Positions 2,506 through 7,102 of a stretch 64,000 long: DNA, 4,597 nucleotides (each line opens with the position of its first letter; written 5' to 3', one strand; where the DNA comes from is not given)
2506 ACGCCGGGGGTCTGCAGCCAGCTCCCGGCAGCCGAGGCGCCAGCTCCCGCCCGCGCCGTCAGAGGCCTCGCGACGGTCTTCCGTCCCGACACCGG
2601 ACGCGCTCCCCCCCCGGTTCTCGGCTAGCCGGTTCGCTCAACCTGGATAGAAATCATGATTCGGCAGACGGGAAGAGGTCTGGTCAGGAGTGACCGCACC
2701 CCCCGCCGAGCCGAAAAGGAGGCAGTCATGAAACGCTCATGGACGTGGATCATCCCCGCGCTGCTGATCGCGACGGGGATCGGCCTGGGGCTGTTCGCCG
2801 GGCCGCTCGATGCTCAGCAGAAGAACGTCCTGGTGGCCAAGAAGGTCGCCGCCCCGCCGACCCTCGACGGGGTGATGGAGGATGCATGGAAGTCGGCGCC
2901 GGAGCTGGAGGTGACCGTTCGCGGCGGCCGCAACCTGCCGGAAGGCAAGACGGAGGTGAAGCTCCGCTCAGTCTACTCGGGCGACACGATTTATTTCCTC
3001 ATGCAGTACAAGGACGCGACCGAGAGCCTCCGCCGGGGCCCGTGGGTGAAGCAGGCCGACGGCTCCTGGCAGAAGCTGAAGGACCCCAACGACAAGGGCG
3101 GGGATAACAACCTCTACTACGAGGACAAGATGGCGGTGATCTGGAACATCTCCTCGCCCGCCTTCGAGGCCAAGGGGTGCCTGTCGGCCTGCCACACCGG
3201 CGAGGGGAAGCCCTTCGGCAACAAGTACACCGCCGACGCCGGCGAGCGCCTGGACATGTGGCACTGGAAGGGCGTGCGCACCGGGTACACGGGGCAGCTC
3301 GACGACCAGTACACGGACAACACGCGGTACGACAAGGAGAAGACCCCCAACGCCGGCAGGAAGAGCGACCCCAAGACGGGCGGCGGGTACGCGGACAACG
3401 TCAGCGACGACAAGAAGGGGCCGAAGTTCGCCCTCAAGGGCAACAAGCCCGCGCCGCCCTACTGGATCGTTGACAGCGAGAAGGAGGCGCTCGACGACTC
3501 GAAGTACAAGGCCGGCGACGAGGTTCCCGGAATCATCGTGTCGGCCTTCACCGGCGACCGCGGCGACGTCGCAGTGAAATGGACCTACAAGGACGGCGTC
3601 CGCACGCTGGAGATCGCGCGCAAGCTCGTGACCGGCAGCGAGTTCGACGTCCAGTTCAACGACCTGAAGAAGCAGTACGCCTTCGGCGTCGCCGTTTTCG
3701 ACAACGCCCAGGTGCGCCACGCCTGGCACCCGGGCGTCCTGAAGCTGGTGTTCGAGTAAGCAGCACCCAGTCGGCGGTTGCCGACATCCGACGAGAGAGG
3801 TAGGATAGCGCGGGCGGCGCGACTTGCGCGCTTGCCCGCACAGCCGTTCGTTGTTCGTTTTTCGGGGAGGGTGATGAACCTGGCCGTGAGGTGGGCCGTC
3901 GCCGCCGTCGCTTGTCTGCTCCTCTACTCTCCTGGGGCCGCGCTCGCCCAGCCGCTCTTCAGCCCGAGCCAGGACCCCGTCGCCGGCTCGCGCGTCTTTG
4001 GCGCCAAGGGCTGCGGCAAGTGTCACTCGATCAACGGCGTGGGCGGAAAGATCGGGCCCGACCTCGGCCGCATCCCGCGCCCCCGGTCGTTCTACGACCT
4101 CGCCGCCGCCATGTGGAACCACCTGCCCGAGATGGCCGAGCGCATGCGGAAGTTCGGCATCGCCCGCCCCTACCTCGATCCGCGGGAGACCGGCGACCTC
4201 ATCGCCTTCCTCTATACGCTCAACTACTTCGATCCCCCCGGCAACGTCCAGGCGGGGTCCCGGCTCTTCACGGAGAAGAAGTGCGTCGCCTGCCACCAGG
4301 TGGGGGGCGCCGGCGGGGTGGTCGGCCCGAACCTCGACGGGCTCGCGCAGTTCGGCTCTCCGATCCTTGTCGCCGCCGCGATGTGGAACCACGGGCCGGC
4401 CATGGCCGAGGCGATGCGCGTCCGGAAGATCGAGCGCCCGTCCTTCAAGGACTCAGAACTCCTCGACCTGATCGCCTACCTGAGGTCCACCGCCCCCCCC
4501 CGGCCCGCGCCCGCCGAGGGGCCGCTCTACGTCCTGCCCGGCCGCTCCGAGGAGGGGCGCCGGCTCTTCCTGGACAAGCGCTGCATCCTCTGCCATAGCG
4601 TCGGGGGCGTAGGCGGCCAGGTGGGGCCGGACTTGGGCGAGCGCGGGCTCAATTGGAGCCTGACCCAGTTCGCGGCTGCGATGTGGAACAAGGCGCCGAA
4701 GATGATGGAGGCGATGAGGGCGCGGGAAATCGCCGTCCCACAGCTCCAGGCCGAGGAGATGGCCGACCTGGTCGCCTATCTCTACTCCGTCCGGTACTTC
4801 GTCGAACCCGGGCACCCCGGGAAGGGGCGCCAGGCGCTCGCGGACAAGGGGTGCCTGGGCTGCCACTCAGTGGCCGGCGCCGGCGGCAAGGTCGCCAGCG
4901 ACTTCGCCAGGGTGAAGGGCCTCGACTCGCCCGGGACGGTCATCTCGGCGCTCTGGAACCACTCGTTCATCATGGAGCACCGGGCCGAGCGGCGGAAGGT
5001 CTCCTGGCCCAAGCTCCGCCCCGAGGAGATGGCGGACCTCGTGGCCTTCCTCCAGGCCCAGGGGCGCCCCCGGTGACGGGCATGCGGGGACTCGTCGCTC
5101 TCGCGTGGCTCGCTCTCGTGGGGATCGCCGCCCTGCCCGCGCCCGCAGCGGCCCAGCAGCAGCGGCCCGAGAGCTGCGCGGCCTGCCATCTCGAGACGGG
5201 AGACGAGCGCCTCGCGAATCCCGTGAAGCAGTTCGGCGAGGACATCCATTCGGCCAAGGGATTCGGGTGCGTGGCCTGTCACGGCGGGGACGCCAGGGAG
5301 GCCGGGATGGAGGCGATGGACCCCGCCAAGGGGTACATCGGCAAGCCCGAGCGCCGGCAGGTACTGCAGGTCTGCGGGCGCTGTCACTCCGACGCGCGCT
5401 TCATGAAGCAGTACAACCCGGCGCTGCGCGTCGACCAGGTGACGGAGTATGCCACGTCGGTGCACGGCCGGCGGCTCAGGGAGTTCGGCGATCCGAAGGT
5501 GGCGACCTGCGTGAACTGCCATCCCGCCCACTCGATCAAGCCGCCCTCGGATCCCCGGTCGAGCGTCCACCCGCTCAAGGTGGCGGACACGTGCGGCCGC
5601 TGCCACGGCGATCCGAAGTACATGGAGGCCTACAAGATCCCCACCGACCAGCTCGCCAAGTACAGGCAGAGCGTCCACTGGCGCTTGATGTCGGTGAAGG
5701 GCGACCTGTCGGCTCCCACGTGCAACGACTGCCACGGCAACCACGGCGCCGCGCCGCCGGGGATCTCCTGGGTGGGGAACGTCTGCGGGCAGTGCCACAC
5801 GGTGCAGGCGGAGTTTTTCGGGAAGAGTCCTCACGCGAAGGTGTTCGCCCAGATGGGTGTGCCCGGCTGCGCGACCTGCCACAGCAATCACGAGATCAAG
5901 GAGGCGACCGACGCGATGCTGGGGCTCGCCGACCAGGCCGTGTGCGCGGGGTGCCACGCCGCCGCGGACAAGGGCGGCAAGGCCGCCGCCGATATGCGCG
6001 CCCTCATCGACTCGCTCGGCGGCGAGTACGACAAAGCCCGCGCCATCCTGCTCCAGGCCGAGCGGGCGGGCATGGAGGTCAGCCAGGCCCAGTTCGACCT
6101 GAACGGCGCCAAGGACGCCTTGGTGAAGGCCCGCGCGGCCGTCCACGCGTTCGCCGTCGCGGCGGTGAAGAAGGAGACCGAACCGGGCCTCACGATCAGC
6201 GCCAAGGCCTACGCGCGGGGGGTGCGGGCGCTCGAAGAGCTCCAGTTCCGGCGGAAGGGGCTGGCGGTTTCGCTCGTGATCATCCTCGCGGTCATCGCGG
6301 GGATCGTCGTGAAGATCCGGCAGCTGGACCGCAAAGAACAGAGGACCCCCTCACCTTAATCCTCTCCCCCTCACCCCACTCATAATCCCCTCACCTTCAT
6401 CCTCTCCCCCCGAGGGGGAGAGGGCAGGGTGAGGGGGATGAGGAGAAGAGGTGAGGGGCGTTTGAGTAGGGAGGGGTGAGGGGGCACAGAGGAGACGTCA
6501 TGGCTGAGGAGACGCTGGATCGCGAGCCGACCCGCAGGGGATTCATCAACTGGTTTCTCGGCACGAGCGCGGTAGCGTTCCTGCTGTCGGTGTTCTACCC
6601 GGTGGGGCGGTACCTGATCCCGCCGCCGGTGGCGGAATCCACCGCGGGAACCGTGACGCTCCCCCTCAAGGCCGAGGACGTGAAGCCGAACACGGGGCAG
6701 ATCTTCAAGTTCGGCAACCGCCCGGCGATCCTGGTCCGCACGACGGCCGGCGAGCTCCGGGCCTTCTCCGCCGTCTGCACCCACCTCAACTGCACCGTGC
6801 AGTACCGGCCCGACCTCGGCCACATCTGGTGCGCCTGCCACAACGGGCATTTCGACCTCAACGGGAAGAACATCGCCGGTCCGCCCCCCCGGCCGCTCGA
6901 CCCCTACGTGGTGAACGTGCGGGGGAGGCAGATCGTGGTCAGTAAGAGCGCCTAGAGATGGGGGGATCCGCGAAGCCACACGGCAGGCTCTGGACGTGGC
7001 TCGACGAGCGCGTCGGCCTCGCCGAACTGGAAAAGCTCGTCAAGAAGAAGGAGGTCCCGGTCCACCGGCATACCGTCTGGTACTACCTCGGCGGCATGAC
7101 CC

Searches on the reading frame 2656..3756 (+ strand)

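Call 88: search_protein_families(library=pfam, proteins=[window:2656-3756:+], max_evalue=0.001)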
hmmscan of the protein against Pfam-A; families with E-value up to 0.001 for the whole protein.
window:2656-3756:+ (367 aa): 1 family
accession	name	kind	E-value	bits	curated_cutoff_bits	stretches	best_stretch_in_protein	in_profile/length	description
PF09459.16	EB_dh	-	3.7e-38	132.3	33.3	1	76-358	2-234/236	Ethylbenzene dehydrogenase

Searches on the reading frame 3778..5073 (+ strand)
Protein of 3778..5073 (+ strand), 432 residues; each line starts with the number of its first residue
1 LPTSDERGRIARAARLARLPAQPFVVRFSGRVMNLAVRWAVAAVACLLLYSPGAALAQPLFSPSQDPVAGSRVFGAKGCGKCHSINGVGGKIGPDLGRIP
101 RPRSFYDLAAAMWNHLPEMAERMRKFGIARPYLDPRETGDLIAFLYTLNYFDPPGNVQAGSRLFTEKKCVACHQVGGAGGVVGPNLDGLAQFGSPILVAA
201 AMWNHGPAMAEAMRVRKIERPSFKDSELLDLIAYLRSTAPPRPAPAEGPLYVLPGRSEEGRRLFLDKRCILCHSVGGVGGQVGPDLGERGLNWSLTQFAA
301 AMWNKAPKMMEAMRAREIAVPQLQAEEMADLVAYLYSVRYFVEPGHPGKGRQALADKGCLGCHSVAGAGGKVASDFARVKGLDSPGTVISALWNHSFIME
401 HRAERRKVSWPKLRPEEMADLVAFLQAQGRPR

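Call 88: search_protein_families(library=pfam, proteins=[window:3778-5073:+], max_evalue=0.001)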
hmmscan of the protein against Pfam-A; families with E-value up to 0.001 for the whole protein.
window:3778-5073:+ (432 aa): 2 families
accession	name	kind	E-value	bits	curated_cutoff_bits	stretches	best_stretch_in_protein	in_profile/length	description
PF00034.26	Cytochrom_C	-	6.7e-39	133.6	21.3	4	157-238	1-89/90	Cytochrome c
PF13442.11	Cytochrome_CBB3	-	5.4e-21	75.1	27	2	258-335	4-68/68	Cytochrome C oxidase, cbb3-type, subunit III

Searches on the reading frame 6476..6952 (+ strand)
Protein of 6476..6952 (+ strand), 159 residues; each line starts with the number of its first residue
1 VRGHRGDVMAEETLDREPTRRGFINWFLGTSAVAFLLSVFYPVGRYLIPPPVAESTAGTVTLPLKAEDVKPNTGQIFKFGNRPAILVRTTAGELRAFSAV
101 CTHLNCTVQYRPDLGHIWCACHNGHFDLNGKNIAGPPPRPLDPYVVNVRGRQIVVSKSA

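Call 88: search_protein_families(library=pfam, proteins=[window:6476-6952:+], max_evalue=0.001)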
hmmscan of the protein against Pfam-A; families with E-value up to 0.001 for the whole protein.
window:6476-6952:+ (159 aa): 2 families
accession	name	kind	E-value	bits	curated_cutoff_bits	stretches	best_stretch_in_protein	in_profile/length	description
PF00355.32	Rieske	-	8.9e-13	48.4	20.3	1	65-144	7-87/88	Rieske [2Fe-2S] domain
PF25471.1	TM_PetC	-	0.00059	20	37.1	1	20-57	9-46/48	Iron-sulfur subunit PetC transmembrane anchor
